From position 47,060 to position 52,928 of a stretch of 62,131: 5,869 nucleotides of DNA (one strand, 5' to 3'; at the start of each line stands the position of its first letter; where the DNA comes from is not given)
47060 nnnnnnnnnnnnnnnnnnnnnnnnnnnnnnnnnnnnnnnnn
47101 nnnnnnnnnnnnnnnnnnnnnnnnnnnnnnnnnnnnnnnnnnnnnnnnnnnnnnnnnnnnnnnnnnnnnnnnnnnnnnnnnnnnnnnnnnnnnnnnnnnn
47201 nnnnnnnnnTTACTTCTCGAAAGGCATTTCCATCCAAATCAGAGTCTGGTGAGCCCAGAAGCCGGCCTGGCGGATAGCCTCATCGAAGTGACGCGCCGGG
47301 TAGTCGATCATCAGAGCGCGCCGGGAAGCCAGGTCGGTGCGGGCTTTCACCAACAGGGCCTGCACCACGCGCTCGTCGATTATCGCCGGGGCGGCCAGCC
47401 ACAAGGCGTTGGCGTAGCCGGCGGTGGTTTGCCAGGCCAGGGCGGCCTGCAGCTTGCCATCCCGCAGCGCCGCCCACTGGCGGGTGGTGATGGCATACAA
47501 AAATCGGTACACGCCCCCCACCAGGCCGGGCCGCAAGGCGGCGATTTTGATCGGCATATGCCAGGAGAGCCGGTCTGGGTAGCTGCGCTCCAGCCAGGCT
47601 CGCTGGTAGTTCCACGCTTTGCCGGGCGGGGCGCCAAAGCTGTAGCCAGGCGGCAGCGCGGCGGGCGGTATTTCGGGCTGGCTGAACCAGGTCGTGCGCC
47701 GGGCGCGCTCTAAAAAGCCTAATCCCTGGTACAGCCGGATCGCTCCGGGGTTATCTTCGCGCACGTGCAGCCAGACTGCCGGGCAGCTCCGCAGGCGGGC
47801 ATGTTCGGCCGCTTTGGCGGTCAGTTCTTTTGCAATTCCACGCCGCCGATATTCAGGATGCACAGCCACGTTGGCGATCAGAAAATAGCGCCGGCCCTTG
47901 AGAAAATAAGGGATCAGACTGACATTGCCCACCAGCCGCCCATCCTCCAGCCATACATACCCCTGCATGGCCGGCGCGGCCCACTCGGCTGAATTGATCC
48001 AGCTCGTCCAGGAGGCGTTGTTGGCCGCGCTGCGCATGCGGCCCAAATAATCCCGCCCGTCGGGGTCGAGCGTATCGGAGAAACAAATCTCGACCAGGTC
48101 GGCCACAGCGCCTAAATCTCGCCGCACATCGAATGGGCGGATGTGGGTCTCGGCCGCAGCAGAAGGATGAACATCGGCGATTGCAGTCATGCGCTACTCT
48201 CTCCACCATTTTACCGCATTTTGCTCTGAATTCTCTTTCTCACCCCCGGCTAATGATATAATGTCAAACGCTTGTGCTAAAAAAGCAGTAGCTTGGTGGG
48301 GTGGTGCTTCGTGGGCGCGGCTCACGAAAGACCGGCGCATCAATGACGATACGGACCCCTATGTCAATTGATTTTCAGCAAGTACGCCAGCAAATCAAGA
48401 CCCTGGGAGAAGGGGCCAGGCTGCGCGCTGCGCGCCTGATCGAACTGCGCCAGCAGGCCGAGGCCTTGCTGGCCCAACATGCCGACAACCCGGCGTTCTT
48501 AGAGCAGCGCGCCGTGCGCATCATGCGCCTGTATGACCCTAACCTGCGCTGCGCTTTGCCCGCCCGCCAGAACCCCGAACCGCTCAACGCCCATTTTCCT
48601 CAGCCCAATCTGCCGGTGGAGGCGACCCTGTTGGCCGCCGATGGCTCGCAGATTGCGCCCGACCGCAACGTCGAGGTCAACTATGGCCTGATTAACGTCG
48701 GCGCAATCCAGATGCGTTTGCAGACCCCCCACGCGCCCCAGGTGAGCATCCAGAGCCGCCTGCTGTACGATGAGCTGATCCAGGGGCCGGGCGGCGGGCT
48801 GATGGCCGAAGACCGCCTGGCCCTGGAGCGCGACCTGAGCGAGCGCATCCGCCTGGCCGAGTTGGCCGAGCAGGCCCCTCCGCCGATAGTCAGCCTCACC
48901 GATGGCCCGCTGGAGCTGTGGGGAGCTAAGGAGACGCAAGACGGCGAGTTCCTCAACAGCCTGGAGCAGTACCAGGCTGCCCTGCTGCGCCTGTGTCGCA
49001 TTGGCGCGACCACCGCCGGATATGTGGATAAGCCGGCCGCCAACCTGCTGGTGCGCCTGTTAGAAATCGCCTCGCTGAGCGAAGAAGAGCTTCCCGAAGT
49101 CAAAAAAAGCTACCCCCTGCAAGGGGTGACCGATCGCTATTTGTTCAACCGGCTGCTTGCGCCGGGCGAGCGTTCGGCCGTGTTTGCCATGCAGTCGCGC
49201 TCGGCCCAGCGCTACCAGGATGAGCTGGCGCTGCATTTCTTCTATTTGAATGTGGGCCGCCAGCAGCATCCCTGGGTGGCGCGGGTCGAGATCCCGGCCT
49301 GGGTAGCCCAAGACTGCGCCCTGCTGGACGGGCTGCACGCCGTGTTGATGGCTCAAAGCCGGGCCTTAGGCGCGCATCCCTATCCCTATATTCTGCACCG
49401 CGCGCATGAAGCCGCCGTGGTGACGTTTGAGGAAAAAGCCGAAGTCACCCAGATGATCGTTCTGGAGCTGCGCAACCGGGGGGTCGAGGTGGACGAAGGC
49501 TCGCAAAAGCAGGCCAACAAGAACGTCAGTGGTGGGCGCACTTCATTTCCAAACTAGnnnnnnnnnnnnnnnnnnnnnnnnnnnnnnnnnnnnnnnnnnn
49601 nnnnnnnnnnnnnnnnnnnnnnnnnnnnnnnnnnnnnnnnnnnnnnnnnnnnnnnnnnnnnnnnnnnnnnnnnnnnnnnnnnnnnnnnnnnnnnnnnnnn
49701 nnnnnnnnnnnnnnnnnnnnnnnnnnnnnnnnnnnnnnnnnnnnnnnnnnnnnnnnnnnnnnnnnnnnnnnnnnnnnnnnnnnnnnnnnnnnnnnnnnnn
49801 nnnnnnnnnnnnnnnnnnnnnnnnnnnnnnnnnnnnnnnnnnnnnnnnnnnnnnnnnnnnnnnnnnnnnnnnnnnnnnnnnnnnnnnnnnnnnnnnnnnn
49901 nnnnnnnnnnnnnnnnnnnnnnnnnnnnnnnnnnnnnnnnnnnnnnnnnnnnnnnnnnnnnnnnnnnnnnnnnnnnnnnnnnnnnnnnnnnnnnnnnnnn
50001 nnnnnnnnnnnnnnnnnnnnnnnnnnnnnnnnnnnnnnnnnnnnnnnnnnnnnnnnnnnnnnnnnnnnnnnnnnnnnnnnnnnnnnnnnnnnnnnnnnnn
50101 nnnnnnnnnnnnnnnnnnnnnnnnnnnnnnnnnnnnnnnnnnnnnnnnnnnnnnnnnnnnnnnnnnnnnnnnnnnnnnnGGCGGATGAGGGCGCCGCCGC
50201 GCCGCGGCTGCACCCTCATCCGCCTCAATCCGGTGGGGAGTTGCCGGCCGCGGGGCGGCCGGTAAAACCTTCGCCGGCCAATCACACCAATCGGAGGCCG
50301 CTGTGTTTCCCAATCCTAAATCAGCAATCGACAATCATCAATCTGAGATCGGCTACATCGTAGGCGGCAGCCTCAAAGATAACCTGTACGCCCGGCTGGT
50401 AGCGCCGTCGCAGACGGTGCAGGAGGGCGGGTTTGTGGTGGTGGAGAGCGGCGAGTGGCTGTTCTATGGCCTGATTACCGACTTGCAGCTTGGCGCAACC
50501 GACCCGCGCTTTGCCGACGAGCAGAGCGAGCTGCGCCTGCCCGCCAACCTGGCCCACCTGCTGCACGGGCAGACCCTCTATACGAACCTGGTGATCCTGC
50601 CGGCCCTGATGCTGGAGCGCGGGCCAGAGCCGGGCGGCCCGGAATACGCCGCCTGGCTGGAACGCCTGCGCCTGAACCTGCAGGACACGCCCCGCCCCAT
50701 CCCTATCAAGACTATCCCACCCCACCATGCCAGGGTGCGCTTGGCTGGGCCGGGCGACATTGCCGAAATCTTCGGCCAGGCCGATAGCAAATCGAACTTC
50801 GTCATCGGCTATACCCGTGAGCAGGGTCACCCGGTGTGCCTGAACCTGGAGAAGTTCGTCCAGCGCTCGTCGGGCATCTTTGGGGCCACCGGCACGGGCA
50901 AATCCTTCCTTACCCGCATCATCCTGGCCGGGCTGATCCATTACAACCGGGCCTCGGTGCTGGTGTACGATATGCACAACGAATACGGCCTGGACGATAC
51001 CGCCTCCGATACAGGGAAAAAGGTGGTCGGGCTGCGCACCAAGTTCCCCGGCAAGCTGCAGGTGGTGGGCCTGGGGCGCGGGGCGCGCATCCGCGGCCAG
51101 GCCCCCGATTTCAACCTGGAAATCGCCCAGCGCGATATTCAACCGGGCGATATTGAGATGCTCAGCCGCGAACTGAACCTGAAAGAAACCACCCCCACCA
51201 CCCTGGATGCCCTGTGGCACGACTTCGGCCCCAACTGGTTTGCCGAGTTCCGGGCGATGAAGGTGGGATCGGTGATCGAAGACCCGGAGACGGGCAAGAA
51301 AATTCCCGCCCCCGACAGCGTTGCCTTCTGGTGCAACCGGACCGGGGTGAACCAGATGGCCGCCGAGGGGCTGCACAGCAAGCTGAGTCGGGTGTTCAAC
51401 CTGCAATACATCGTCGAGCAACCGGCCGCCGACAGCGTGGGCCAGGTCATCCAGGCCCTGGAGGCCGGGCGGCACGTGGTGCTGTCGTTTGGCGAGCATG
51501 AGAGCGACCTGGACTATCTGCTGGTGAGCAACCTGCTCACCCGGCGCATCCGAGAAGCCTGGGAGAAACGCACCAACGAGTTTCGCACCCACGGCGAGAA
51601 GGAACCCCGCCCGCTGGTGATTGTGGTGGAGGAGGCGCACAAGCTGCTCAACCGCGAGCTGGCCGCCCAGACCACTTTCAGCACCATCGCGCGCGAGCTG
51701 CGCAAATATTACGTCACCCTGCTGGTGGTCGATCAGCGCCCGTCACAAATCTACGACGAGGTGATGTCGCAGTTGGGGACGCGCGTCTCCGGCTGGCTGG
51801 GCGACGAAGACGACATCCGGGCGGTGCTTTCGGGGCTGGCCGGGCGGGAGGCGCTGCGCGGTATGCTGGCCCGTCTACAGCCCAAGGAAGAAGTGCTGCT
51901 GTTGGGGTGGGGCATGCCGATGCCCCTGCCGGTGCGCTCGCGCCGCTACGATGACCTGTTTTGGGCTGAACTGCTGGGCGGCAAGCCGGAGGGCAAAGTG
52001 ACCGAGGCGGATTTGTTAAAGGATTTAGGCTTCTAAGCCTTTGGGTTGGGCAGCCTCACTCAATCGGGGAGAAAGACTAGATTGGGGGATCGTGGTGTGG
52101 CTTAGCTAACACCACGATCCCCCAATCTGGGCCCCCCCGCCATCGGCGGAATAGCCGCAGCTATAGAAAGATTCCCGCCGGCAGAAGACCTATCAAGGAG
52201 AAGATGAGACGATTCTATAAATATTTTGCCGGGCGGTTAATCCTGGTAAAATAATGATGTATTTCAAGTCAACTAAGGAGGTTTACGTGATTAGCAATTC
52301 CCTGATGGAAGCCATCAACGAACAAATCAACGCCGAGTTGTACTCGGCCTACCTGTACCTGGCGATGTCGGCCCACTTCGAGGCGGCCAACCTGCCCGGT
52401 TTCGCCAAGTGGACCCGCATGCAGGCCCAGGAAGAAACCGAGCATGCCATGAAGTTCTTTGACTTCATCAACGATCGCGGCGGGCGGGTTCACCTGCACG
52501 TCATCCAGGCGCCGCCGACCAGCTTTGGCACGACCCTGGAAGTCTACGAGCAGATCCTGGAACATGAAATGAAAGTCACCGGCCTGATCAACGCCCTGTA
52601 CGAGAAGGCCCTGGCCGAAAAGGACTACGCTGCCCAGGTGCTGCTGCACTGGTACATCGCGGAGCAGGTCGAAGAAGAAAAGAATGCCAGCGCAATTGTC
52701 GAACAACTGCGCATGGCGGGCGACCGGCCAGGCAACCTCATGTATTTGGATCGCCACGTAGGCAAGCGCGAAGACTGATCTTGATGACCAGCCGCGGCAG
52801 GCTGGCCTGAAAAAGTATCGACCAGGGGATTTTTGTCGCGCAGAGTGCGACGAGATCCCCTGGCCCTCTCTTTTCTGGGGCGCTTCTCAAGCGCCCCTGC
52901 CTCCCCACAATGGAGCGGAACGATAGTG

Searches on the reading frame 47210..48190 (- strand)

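Call 6: search_protein_families(library=pfam, proteins=[window:47210-48190:-])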
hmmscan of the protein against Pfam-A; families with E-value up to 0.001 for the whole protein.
window:47210-48190:- (326 aa): 7 families
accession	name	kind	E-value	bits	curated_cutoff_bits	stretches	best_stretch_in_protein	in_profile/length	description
PF00583.31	Acetyltransf_1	-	4.3e-21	75.8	20.7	1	70-159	28-116/116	Acetyltransferase (GNAT) family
PF13508.13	Acetyltransf_7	-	3.7e-13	50.1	27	1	78-159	6-82/84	Acetyltransferase (GNAT) domain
PF13527.13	Acetyltransf_9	-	3.8e-09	37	25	1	28-143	12-113/127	Acetyltransferase (GNAT) domain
PF13673.13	Acetyltransf_10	-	5.1e-08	33.4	23.6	1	72-161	28-109/128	Acetyltransferase (GNAT) domain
PF13302.13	Acetyltransf_3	-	1.2e-07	32.9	25.4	1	40-159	19-137/138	Acetyltransferase (GNAT) domain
PF08445.16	FR47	-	1.7e-07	31.5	22.1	1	105-168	24-85/86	FR47-like protein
PF14542.12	Acetyltransf_CG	-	0.00033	21.2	30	1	91-134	13-56/80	GCN5-related N-acetyl-transferase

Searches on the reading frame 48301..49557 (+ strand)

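Call 7: search_protein_families(library=pfam, proteins=[window:48301-49557:+])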
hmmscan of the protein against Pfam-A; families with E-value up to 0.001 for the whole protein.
window:48301-49557:+ (418 aa): 1 family
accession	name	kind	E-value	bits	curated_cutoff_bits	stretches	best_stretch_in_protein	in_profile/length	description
PF09376.16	NurA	-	1.4e-21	77.6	21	1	109-374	2-254/254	NurA domain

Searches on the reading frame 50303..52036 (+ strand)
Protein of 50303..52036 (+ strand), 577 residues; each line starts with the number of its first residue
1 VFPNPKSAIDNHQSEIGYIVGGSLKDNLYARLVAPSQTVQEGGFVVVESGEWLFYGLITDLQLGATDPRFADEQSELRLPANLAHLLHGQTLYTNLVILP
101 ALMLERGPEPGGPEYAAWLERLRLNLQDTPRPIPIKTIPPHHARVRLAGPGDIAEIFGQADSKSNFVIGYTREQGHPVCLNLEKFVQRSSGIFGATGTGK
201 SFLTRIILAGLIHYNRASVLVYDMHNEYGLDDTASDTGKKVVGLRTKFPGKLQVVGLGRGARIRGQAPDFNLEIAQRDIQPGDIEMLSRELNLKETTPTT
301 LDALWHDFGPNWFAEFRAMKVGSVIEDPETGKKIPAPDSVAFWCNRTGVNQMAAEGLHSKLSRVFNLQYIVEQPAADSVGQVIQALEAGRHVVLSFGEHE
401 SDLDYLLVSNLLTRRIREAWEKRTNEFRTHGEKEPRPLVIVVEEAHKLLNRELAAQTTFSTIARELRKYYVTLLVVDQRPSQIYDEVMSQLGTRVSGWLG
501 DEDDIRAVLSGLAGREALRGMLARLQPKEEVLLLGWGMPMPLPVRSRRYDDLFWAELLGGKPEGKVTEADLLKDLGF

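Call 7: search_protein_families(library=pfam, proteins=[window:50303-52036:+])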
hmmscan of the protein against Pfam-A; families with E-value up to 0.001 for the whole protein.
window:50303-52036:+ (577 aa): 3 families
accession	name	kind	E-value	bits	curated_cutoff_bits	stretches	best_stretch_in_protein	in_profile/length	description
PF01935.23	DUF87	-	1.7e-24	87.6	23.2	1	167-416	2-220/220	Helicase HerA, central domain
PF05872.18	HerA_C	-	5.4e-05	22.5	22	0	431-496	252-318/502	Helicase HerA-like C-terminal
PF13401.12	AAA_22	-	0.00036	21.3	27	0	192-232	10-49/130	AAA domain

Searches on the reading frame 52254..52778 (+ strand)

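Call 7: search_protein_families(library=pfam, proteins=[window:52254-52778:+])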
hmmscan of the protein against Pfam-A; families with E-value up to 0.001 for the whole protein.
window:52254-52778:+ (174 aa): 2 families
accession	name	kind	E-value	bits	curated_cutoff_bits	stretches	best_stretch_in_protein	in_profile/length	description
PF00210.30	Ferritin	-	1e-42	145.9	24.5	1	19-154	2-141/142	Ferritin-like domain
PF02915.23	Rubrerythrin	-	3.5e-05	24.6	22.8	1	22-138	4-127/137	Rubrerythrin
